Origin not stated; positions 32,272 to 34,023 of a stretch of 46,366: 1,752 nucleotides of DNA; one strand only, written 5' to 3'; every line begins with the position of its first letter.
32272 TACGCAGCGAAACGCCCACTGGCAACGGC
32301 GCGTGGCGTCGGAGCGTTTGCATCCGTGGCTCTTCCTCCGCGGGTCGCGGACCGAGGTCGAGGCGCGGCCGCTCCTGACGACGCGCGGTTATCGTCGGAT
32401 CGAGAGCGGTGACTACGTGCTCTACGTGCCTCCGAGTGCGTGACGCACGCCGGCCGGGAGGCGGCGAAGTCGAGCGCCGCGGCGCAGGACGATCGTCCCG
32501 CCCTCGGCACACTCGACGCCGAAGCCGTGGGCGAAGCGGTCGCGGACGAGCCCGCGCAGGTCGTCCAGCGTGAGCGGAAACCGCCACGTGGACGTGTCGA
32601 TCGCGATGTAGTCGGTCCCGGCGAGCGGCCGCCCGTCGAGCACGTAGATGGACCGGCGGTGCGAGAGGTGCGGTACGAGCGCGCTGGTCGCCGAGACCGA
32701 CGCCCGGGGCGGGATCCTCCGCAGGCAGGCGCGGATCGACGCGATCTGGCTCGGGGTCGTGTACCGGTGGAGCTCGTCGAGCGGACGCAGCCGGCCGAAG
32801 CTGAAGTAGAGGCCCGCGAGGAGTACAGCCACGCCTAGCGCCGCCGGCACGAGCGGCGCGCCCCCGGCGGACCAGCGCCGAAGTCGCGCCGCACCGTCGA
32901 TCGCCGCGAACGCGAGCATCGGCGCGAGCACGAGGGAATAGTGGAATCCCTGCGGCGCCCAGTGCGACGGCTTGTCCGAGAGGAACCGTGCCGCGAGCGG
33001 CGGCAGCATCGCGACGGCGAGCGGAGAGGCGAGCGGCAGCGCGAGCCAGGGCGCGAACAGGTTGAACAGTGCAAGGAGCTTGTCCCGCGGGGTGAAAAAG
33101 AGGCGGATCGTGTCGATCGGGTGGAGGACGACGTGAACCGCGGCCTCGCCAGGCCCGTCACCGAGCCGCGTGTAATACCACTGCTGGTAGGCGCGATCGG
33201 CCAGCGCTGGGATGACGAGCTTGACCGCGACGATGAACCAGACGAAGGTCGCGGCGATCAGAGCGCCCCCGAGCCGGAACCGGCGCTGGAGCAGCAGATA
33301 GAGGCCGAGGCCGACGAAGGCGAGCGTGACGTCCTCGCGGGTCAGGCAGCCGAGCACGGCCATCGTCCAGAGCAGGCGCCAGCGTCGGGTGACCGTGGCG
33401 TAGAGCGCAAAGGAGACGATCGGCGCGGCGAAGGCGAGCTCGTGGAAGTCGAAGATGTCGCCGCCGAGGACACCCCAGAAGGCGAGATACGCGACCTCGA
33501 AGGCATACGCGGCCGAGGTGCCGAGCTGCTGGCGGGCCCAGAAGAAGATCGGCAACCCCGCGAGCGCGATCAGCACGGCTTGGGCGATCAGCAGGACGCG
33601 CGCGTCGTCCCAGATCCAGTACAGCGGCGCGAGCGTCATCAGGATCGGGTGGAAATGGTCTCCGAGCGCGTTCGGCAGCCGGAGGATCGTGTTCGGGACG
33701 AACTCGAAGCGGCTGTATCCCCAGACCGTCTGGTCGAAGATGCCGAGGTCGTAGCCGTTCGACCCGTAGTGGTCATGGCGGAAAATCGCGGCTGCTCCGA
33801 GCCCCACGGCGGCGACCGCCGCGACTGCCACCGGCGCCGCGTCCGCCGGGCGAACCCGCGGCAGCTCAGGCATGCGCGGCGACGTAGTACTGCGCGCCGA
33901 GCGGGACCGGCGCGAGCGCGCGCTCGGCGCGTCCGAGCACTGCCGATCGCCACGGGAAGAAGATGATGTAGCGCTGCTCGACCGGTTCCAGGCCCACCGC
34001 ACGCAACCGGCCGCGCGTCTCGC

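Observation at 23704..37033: Dense island of seven GT-C-like/DUF2079 polytopic membrane proteins built around two polyprenyl-phosphate GT2 + methyltransferase modules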

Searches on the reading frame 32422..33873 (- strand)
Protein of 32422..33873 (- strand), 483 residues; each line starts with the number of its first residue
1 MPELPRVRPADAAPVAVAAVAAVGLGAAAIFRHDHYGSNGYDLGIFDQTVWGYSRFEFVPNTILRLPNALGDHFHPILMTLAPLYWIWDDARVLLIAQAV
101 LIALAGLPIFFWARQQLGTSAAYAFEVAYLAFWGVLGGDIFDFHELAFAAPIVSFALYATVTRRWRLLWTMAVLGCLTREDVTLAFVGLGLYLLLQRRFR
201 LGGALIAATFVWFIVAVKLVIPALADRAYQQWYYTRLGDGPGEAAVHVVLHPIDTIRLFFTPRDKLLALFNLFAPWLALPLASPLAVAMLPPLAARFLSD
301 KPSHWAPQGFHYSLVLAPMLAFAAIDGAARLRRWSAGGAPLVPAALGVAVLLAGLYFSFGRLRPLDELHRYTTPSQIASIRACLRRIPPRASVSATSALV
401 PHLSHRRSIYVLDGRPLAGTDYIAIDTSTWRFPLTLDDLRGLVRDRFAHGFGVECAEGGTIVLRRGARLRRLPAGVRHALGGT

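Call 7: search_protein_families(library=pfam, proteins=[window:32422-33873:-], max_evalue=0.01)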
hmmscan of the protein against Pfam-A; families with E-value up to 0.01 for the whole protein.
window:32422-33873:- (483 aa): 1 family
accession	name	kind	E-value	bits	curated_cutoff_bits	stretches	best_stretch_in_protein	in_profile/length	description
PF09852.15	DUF2079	-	2.2e-68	231.9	28.2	1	33-413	2-401/459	Predicted membrane protein (DUF2079)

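Call 16: find_encoding_contigs(protein=window:32422-33873:-, flank=10000, max_places=6)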
Protein window:32422-33873:- (483 aa): 23 contigs read that carry it; 6 places shown.
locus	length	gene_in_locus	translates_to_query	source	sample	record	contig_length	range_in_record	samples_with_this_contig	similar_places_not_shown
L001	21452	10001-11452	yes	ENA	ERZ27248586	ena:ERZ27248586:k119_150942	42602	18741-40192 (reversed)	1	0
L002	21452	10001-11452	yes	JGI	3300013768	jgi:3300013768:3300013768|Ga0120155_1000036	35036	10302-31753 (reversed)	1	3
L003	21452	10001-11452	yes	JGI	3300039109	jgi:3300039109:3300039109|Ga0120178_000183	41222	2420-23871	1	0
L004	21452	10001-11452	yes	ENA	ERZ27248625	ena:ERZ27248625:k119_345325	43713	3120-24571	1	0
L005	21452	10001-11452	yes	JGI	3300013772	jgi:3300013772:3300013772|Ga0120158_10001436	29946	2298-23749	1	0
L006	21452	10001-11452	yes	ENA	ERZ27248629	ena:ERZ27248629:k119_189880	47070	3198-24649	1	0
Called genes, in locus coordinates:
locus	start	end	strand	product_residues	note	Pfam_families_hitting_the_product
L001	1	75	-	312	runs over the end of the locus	PF02353:CMAS, PF13489:Methyltransf_23, PF13847:Methyltransf_31, PF08241:Methyltransf_11, PF08242:Methyltransf_12, PF13649:Methyltransf_25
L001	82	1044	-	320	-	PF13489:Methyltransf_23, PF01209:Ubie_methyltran (weak), PF02353:CMAS, PF08003:Methyltransf_9 (weak), PF08241:Methyltransf_11, PF08242:Methyltransf_12, PF13649:Methyltransf_25, PF13847:Methyltransf_31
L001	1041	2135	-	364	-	PF00535:Glycos_transf_2, PF13641:Glyco_tranf_2_3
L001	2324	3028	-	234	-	PF00551:Formyl_trans_N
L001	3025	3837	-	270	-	PF01522:Polysacc_deac_1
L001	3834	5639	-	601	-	PF13522:GATase_6, PF13537:GATase_7, PF00733:Asn_synthase, PF24167:DUF7411 (faint)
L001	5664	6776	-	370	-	PF01757:Acyl_transf_3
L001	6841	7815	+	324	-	PF00535:Glycos_transf_2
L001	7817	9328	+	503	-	PF13231:PMT_2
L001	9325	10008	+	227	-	PF13489:Methyltransf_23, PF01209:Ubie_methyltran, PF13847:Methyltransf_31, PF08241:Methyltransf_11, PF08242:Methyltransf_12, PF13649:Methyltransf_25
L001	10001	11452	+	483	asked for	PF09852:DUF2079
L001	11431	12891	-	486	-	PF13231:PMT_2 (weak)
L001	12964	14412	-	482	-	PF13231:PMT_2 (weak)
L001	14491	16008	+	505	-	-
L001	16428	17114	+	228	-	PF00535:Glycos_transf_2, PF13641:Glyco_tranf_2_3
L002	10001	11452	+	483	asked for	PF09852:DUF2079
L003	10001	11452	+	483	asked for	PF09852:DUF2079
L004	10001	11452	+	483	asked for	PF09852:DUF2079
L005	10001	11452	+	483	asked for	PF09852:DUF2079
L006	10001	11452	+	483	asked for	PF09852:DUF2079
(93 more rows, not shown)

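Call 17: find_homologous_proteins(query=window:32422-33873:-, max_evalue=0.00001)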
Query window:32422-33873:- (483 aa): 1281 proteins with E <= 0.00001 among 8000 candidates; the best 120 are listed.
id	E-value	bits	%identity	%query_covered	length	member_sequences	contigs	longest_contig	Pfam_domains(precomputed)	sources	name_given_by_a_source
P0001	0.0e+0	1076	100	100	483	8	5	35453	PF09852.16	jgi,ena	jgi:uncharacterized membrane protein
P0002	2.2e-255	866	85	96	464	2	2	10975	PF09852.16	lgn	-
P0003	1.1e-252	857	85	96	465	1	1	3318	PF09852.16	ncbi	-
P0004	1.5e-252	857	85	96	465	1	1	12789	PF09852.16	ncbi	-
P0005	5.9e-251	851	83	96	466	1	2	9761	PF09852.16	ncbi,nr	ncbi:MAG: DUF2079 domain-containing protein [Actinomycetota bacterium]|nr:DUF2079 domain-containing 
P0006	4.9e-247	839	82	96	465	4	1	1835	PF09852.16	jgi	jgi:uncharacterized membrane protein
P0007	2.3e-240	817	82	90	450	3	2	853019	PF09852.16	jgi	jgi:uncharacterized membrane protein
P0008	8.7e-237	805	81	90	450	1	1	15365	PF09852.16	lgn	-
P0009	1.8e-205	701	79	84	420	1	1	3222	PF09852.16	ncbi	ncbi:MAG: DUF2079 domain-containing protein, partial [Thermoleophilia bacterium]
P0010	2.5e-197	675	63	99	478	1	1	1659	PF09852.16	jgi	jgi:uncharacterized membrane protein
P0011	5.3e-197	674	64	99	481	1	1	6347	PF09852.16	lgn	-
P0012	3.1e-196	671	66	98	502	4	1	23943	PF09852.16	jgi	jgi:uncharacterized membrane protein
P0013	1.5e-195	669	65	97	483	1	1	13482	PF09852.16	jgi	jgi:uncharacterized membrane protein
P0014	2.2e-195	668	69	94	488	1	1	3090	PF09852.16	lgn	-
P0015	1.9e-194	665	64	99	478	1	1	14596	PF09852.16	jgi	jgi:uncharacterized membrane protein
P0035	2.2e-184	632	62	95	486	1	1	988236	PF09852.16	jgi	jgi:uncharacterized membrane protein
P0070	5.2e-170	584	59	93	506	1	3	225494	PF09852.16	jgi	jgi:uncharacterized membrane protein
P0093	2.2e-158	546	56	95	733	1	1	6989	PF13641.13,PF09852.16,PF00535.33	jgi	jgi:uncharacterized membrane protein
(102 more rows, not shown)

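Call 18: find_encoding_contigs(protein=P0007, flank=10000, max_places=1)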
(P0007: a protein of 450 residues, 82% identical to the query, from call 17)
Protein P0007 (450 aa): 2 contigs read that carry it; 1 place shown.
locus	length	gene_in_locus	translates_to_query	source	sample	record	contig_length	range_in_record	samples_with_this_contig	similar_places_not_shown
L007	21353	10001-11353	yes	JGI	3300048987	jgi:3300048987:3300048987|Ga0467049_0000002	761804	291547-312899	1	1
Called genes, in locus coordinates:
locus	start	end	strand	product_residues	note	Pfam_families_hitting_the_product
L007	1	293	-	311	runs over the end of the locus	PF02353:CMAS, PF13489:Methyltransf_23, PF13847:Methyltransf_31, PF08241:Methyltransf_11, PF08242:Methyltransf_12, PF13649:Methyltransf_25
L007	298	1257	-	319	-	PF13489:Methyltransf_23, PF01209:Ubie_methyltran (weak), PF02353:CMAS, PF08003:Methyltransf_9 (weak), PF08241:Methyltransf_11, PF08242:Methyltransf_12, PF13649:Methyltransf_25, PF13847:Methyltransf_31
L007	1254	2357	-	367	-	PF00535:Glycos_transf_2, PF13641:Glyco_tranf_2_3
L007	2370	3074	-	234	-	PF00551:Formyl_trans_N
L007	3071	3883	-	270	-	PF01522:Polysacc_deac_1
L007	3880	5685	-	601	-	PF13522:GATase_6, PF13537:GATase_7, PF00733:Asn_synthase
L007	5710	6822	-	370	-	PF01757:Acyl_transf_3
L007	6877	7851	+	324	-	PF00535:Glycos_transf_2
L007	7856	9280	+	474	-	PF13231:PMT_2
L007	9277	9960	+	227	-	PF01209:Ubie_methyltran, PF13489:Methyltransf_23, PF13847:Methyltransf_31, PF08241:Methyltransf_11, PF08242:Methyltransf_12, PF13649:Methyltransf_25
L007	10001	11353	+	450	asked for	PF09852:DUF2079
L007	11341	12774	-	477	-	PF13231:PMT_2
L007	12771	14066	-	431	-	PF09594:GT87 (weak)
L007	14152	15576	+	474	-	PF13231:PMT_2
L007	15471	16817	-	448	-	PF04932:Wzy_C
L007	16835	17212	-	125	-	-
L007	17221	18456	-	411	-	PF13579:Glyco_trans_4_4, PF13439:Glyco_transf_4, PF00534:Glycos_transf_1, PF13692:Glyco_trans_1_4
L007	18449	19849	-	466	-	PF04932:Wzy_C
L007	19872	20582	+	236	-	PF13489:Methyltransf_23, PF01209:Ubie_methyltran (weak), PF08241:Methyltransf_11, PF08242:Methyltransf_12, PF13649:Methyltransf_25, PF13847:Methyltransf_31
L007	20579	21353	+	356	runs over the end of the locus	PF13439:Glyco_transf_4, PF13477:Glyco_trans_4_2, PF13579:Glyco_trans_4_4, PF00534:Glycos_transf_1, PF13692:Glyco_trans_1_4, PF13524:Glyco_trans_1_2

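Call 19: find_encoding_contigs(protein=P0035, flank=10000, max_places=1)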
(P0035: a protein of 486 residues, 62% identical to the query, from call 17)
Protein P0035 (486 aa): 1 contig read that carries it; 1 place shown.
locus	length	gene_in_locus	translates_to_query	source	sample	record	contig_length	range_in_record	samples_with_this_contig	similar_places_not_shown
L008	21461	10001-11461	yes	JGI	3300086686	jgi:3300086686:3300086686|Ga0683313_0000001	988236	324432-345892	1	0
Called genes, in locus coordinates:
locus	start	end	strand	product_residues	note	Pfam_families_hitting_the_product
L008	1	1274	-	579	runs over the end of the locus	PF13522:GATase_6, PF13537:GATase_7, PF00733:Asn_synthase, PF24167:DUF7411 (weak)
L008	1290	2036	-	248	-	PF13489:Methyltransf_23, PF08241:Methyltransf_11, PF08242:Methyltransf_12, PF13649:Methyltransf_25, PF13847:Methyltransf_31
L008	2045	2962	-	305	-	PF01040:UbiA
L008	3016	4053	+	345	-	PF01073:3Beta_HSD, PF01370:Epimerase, PF02719:Polysacc_synt_2 (faint), PF04321:RmlD_sub_bind, PF07993:NAD_binding_4, PF13460:NAD_binding_10, PF16363:GDP_Man_Dehyd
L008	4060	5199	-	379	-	PF01041:DegT_DnrJ_EryC1, PF00155:Aminotran_1_2 (weak)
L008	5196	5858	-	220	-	PF13302:Acetyltransf_3, PF00583:Acetyltransf_1, PF13673:Acetyltransf_10 (weak), PF13508:Acetyltransf_7, PF08445:FR47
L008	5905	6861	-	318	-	PF00535:Glycos_transf_2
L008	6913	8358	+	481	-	PF13231:PMT_2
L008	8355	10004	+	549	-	PF19510:DUF6044 (weak)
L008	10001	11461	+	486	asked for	PF09852:DUF2079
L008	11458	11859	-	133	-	-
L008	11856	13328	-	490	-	PF07992:Pyr_redox_2 (faint), PF00890:FAD_binding_2 (faint), PF01266:DAO, PF12831:FAD_oxidored (faint), PF00732:GMC_oxred_N (weak), PF05199:GMC_oxred_C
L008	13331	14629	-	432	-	PF09594:GT87 (weak)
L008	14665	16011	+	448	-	PF13231:PMT_2 (weak)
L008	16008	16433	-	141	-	-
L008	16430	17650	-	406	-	PF13439:Glyco_transf_4, PF13579:Glyco_trans_4_4, PF00534:Glycos_transf_1, PF13692:Glyco_trans_1_4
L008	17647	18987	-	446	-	PF04932:Wzy_C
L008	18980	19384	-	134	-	-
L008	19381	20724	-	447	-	PF04932:Wzy_C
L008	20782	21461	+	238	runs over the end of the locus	PF01209:Ubie_methyltran (weak), PF05401:NodS (weak), PF13489:Methyltransf_23, PF05175:MTS, PF13847:Methyltransf_31, PF08241:Methyltransf_11, PF08242:Methyltransf_12, PF13649:Methyltransf_25, +2 more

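Call 20: find_encoding_contigs(protein=P0070, flank=10000, max_places=1)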
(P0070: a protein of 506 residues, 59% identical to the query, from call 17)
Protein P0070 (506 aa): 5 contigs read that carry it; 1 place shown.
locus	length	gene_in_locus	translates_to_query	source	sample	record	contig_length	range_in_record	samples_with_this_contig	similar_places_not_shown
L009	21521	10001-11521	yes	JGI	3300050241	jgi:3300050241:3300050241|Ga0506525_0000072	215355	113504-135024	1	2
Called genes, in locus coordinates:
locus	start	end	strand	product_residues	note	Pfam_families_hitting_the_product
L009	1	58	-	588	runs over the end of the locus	PF13522:GATase_6, PF13537:GATase_7, PF00733:Asn_synthase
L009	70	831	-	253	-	PF13489:Methyltransf_23, PF13649:Methyltransf_25, PF13847:Methyltransf_31, PF08241:Methyltransf_11, PF08242:Methyltransf_12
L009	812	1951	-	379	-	PF00155:Aminotran_1_2 (weak), PF01041:DegT_DnrJ_EryC1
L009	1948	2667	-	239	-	PF13302:Acetyltransf_3, PF00583:Acetyltransf_1, PF13673:Acetyltransf_10 (weak), PF13508:Acetyltransf_7, PF08445:FR47 (weak)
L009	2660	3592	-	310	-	PF00535:Glycos_transf_2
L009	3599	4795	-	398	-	PF00535:Glycos_transf_2, PF26629:GT2_TM_C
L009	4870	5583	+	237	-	PF00535:Glycos_transf_2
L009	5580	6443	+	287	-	PF01073:3Beta_HSD, PF01370:Epimerase, PF04321:RmlD_sub_bind, PF05368:NmrA (faint), PF07993:NAD_binding_4 (faint), PF13460:NAD_binding_10, PF16363:GDP_Man_Dehyd (weak)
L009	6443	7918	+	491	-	PF13231:PMT_2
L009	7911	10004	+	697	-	PF19830:DUF6311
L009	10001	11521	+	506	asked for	PF09852:DUF2079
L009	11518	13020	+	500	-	PF13231:PMT_2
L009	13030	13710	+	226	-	PF13489:Methyltransf_23, PF01209:Ubie_methyltran, PF13847:Methyltransf_31, PF08241:Methyltransf_11, PF08242:Methyltransf_12, PF13649:Methyltransf_25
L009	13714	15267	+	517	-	PF13231:PMT_2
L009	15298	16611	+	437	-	PF03901:Glyco_transf_22 (faint), PF13231:PMT_2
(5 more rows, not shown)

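Call 31: search_solved_structures(query=A2, max_evalue=1)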
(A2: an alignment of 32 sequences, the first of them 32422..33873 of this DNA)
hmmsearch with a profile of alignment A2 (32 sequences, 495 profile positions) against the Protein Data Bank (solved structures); distinct sequences matched with E-value up to 1: 2.
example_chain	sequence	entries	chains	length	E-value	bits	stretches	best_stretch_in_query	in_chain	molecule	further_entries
6o8w_U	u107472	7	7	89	0.75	11.5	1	424-472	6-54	50S ribosomal protein L23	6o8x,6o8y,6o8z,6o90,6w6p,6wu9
7nhk_W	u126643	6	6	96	0.85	11.4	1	423-472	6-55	50S ribosomal protein L23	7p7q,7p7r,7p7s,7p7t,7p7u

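Call 32: search_protein_families(library=ncbifam, proteins=[window:32422-33873:-], max_evalue=0.01)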
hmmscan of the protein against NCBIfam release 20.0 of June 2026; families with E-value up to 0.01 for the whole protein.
window:32422-33873:- (483 aa): 1 family
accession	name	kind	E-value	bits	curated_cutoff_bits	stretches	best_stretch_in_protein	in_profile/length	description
NF046093.1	AZOBR_p60025_fam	subfamily_domain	0.00031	20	150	1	94-209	115-227/232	AZOBR_p60025 family cell surface glycopolymer formation protein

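Call 36: predict_structure(alignment_id=A2)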
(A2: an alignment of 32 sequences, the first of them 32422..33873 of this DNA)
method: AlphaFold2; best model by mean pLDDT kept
length: 483 residues; sequences in the alignment: 32
mean_pLDDT: 87.9   pTM: 0.88
mean pLDDT of the five models: 87.9, 86.8, 86.6, 85.5, 85.0
residues with pLDDT >= 90: 278; 70-90: 168; 50-70: 32; < 50: 5
segments of 3 or more residues with pLDDT < 50: 1-4
pLDDT, mean of each block of 10 residues (from residue 1): 53 91 91 80 87 88 84 86 93 93 95 94 93 67 83 98 98 95 94 97 97 90 81 74 84 93 90 92 95 89 72 83 95 75 89 88 79 92 95 93 90 89 90 89 94 95 94 84 58
secondary structure, 60 per line:
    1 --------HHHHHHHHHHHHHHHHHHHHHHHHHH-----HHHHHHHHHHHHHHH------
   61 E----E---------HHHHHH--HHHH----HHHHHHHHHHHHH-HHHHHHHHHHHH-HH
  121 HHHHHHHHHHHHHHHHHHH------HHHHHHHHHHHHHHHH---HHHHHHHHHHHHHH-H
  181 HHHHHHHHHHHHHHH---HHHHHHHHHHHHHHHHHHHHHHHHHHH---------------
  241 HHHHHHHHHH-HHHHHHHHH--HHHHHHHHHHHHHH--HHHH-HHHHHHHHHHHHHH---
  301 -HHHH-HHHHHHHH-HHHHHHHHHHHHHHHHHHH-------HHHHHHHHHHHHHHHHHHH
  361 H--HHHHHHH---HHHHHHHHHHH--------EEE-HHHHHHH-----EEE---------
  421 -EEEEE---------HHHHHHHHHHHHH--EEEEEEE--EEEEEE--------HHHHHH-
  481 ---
elements in order: H9-34 H40-54 H76-81 H84-87 H92-104 H106-117 H119-139 H146-161 H165-178 H180-195 H199-225 H241-250 H252-260 H263-276 H279-282 H284-297 H302-305 H307-314 H316-334 H342-361 H364-370 H374-384 E393-395 H397-403 E409-411 E422-426 H436-448 E451-457 E460-465 H474-479

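Call 40: fold_search(model_id=the predicted structure, library=pdb)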
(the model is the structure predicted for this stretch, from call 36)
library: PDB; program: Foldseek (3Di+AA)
matches with E <= 10: 313; with E <= 0.001: 2
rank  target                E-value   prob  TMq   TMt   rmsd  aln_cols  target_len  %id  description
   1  9s6t_A                1.5e-04  1.00  0.50  0.50   9.6       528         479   13  Ternary cryo-EM structure of chicken ALG12 with Dol25-PP-GlcNAc2Man7, Dol25-P-Man, and Fab (released 2026-03-18)
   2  3waj                  1.0e-03  1.00  0.43  0.29  10.6       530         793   12  Crystal structure of the Archaeoglobus fulgidus oligosaccharyltransferase (O29867_ARCFU) complex with Zn and sulfate (released 2013-10-30)
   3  8pn9_A                1.2e-03  1.00  0.46  0.37  11.6       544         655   11  Structure of human oligosaccharyltransferase OST-A complex bound to NGI-1 (released 2024-05-08)
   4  5ezm                  1.4e-03  1.00  0.47  0.43  10.5       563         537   14  Crystal Structure of ArnT from Cupriavidus metallidurans in the apo state (released 2016-02-17)
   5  5ogl_A                1.4e-03  1.00  0.46  0.34  10.7       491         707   12  Structure of bacterial oligosaccharyltransferase PglB in complex with an acceptor peptide and an lipid-linked oligosac (released 2017-10-25)
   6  5gmy_A                1.6e-03  1.00  0.41  0.26  11.5       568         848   12  Crystal structure of the Archaeoglobus fulgidus oligosaccharyltransferase (O29867_ARCFU) tethered with an acceptor pep (released 2017-02-01)
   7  6gxc_A                2.0e-03  1.00  0.44  0.33  11.0       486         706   11  Bacterial oligosaccharyltransferase PglB in complex with an inhibitory peptide and a reactive lipid-linked oligosaccha (released 2018-11-14)
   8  3rce_A                6.8e-03  1.00  0.43  0.33  11.4       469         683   12  Bacterial oligosaccharyltransferase PglB (released 2011-06-15)
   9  7e9s_A                1.0e-02  1.00  0.46  0.30  10.3       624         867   11  Archaeal oligosaccharyltransferase AglB from Archaeoglobus fulgidus in complex with an inhibitory peptide and a dolich (released 2021-09-08)
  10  8agc_A                2.1e-02  1.00  0.47  0.35  11.5       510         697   13  Structure of yeast oligosaccharylransferase complex with lipid-linked oligosaccharide and non-acceptor peptide bound (released 2022-12-07)
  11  7bve_A                2.4e-02  0.99  0.35  0.18  12.9       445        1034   14  Cryo-EM structure of Mycobacterium smegmatis arabinosyltransferase EmbC2-AcpM2 in complex with ethambutol (released 2020-04-29)
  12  7p5m_A                2.5e-01  0.09  0.09  0.10  32.3       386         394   14  Cryo-EM structure of human TTYH2 in lipid nanodiscs (released 2021-08-11)
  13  8hpt_A                2.6e-01  0.16  0.11  0.17  19.7       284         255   15  Structure of C5a-pep bound mouse C5aR1 in complex with Go (released 2023-10-18)
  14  7xec_A                4.4e-01  0.08  0.11  0.09  30.6       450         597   13  Cryo-EM structure of human ABCD1 E630Q in the presence of ATP in inward-facing state 2 (released 2023-03-29)
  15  8ex4                  4.6e-01  0.09  0.12  0.14  22.8       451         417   14  Human S1P transporter Spns2 in an inward-facing open conformation (state 1) (released 2023-05-31)
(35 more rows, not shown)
